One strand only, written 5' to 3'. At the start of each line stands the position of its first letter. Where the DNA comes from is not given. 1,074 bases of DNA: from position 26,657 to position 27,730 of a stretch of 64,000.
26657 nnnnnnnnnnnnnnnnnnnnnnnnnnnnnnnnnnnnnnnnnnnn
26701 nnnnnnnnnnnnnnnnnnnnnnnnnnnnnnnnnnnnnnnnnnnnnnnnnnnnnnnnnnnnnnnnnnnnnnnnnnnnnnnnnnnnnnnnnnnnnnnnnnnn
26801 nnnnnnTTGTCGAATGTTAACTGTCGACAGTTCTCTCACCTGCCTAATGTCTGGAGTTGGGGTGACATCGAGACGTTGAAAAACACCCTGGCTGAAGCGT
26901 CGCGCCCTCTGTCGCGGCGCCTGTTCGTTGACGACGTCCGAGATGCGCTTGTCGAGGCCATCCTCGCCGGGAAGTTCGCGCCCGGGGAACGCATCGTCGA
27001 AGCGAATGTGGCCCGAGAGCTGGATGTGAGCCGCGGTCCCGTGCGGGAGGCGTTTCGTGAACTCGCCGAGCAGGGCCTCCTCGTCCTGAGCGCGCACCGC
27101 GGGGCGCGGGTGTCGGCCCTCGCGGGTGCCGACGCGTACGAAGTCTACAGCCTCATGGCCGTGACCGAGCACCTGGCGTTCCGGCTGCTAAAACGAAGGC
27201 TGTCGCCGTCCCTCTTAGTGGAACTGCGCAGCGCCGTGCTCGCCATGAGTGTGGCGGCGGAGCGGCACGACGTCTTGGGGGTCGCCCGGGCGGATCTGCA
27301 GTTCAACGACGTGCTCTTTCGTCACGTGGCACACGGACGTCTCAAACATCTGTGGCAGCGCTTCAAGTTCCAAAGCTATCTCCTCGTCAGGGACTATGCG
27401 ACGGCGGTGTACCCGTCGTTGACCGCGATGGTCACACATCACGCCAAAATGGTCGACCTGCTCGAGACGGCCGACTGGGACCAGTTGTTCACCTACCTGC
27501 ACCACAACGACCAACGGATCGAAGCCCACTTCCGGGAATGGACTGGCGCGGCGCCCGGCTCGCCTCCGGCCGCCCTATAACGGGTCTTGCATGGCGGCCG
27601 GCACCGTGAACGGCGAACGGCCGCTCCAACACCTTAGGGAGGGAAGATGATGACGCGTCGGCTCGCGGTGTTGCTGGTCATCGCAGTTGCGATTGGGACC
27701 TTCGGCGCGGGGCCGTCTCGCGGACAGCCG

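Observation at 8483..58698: Seven Dpp/Opp-type ABC importer modules in about 50 kb, none with an ATPase gene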

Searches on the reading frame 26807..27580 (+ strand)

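Call 15: search_protein_families(library=pfam, proteins=[window:26807-27580:+])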
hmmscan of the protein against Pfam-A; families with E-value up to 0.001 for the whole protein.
window:26807-27580:+ (257 aa): 2 families
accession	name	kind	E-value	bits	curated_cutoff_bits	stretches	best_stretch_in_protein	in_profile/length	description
PF00392.27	GntR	-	1.6e-13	50.5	27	1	42-102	3-64/64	Bacterial regulatory proteins, gntR family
PF07729.17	FCD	-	6.3e-11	43.2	24.3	1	112-227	1-115/125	FCD domain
